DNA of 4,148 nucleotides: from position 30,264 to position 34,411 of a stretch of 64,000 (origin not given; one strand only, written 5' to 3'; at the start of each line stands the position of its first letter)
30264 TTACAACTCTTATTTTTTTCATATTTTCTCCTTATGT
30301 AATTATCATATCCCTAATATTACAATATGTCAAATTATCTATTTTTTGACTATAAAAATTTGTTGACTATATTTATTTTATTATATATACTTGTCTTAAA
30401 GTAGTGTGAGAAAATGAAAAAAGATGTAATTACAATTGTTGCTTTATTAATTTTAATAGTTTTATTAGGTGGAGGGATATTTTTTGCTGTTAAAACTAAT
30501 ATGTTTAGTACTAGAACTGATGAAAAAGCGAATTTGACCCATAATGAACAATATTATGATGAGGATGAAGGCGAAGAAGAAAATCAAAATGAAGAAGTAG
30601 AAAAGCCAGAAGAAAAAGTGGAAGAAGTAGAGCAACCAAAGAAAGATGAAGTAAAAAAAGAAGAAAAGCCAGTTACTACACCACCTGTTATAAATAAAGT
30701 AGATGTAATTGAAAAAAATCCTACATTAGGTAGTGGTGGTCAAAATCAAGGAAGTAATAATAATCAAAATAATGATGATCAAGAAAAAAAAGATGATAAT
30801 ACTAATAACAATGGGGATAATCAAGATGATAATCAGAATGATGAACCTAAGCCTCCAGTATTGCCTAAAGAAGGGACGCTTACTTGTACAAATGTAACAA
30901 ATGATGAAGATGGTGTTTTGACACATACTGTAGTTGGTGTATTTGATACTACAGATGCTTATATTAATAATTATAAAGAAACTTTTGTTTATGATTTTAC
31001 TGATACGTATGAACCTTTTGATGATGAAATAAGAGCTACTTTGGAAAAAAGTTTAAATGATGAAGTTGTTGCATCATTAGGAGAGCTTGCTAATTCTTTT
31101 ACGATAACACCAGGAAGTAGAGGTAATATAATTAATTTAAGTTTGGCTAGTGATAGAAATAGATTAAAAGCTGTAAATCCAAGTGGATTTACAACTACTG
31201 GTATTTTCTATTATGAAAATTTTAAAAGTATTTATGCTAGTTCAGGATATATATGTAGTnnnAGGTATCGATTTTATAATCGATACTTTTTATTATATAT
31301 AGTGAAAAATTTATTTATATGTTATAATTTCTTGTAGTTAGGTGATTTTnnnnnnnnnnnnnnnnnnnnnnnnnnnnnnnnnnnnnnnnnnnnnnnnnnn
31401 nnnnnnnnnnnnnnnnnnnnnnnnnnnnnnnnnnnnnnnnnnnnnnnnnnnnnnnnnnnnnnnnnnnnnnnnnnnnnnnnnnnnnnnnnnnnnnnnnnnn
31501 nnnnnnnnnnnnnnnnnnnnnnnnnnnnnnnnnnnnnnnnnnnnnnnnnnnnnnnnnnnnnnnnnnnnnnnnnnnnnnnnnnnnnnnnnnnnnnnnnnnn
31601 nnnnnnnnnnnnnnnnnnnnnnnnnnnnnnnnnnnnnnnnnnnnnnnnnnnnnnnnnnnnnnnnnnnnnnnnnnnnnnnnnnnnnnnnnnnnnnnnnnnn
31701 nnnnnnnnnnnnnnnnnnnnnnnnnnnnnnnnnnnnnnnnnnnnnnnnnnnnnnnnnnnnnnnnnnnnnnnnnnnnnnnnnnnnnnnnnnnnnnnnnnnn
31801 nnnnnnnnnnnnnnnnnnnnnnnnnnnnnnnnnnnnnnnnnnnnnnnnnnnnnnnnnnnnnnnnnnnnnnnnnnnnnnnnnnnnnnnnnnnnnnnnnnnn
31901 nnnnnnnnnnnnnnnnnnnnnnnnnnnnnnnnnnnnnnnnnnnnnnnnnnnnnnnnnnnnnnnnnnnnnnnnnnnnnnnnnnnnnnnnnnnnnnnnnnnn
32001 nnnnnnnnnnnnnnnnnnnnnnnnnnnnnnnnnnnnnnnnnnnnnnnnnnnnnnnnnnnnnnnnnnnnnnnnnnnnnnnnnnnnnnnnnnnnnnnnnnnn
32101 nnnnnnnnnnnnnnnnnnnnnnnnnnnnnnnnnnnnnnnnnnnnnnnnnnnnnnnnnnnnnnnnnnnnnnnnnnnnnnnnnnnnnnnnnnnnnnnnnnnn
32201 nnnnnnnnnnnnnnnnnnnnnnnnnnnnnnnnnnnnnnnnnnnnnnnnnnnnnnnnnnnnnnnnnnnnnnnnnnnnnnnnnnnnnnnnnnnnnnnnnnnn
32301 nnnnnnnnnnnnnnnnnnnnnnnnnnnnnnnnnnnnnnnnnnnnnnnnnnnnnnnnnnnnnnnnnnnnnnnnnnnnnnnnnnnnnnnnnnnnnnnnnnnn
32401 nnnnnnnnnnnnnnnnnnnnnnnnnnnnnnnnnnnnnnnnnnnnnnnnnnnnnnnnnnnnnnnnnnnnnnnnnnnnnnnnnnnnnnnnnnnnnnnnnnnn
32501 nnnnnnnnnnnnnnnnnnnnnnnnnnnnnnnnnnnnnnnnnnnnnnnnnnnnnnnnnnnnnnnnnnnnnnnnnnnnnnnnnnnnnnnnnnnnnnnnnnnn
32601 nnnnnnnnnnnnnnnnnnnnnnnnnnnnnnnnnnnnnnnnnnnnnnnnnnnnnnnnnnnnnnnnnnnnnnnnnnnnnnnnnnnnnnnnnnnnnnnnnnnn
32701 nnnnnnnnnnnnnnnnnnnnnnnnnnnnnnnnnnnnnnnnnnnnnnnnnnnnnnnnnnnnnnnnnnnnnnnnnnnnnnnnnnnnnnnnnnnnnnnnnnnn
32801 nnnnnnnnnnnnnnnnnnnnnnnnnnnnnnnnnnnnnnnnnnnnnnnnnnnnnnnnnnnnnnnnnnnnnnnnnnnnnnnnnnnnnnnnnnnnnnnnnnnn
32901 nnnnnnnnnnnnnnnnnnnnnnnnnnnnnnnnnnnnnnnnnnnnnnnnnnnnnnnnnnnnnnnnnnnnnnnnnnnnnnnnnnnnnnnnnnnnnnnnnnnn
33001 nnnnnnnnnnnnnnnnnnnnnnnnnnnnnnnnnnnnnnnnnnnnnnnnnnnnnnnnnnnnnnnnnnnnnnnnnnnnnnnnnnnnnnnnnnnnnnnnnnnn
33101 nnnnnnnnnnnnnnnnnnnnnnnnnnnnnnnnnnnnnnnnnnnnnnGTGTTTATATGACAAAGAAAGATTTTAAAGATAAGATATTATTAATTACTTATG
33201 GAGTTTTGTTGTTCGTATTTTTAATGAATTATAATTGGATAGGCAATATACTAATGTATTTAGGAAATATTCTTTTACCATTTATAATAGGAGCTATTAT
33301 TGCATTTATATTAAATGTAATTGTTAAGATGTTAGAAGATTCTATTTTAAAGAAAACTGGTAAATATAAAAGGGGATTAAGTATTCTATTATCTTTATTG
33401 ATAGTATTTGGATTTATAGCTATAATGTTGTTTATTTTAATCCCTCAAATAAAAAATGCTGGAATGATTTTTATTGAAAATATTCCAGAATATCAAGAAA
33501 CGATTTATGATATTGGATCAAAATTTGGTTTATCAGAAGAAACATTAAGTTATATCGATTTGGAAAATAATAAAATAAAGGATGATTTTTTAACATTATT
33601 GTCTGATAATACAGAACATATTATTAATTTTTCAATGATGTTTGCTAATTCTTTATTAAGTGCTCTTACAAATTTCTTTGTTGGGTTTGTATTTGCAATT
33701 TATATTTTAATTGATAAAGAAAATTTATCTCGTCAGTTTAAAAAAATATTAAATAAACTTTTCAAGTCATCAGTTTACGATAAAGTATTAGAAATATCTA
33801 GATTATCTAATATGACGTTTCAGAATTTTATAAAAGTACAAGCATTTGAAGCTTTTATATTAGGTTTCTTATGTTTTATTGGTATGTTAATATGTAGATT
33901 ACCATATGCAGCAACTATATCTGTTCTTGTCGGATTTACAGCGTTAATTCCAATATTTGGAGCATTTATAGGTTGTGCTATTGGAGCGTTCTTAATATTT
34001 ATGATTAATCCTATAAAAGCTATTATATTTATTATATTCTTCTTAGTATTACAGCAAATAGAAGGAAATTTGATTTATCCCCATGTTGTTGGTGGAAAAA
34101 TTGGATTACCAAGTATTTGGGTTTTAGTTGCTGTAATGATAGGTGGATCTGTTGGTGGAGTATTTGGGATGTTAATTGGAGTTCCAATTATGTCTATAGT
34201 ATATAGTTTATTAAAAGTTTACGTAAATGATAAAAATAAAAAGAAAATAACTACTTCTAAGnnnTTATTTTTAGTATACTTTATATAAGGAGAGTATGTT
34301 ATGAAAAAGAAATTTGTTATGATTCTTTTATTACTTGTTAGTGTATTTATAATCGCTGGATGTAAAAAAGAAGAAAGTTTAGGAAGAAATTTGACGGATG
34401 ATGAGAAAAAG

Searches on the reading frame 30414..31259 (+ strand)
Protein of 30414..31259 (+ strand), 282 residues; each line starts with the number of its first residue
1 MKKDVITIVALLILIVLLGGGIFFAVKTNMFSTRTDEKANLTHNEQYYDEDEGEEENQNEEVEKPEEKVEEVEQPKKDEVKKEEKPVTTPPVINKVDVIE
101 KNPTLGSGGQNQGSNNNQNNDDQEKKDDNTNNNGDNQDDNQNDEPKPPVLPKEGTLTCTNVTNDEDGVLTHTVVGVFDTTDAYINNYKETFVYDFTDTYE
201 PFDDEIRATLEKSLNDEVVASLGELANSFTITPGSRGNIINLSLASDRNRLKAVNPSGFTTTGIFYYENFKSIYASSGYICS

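Call 81: search_protein_families(library=pfam, proteins=[window:30414-31259:+], max_evalue=0.01)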
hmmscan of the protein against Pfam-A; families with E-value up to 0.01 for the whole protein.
window:30414-31259:+ (282 aa): 1 family
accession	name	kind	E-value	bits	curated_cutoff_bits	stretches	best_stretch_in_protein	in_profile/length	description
PF16118.10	DUF4834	-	4.6e-05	24.7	27.8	0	7-79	6-80/99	Domain of unknown function (DUF4834)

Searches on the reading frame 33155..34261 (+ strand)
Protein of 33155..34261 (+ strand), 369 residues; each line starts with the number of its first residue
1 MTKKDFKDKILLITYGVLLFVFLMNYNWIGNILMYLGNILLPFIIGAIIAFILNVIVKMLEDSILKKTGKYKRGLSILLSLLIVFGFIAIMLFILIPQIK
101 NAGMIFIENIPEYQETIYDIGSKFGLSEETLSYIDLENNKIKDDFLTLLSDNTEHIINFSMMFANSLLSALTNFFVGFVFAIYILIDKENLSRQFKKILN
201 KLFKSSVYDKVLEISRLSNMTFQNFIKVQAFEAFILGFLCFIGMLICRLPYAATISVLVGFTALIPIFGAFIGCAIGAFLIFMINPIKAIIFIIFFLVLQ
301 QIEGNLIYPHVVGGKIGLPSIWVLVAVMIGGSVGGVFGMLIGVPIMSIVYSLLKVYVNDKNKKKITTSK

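Call 81: search_protein_families(library=pfam, proteins=[window:33155-34261:+], max_evalue=0.01)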
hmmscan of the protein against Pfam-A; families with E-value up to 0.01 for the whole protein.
window:33155-34261:+ (369 aa): 1 family
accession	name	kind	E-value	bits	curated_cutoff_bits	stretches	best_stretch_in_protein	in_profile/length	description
PF01594.21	AI-2E_transport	-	2.5e-56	191.7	34.3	1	20-356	8-326/327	AI-2E family transporter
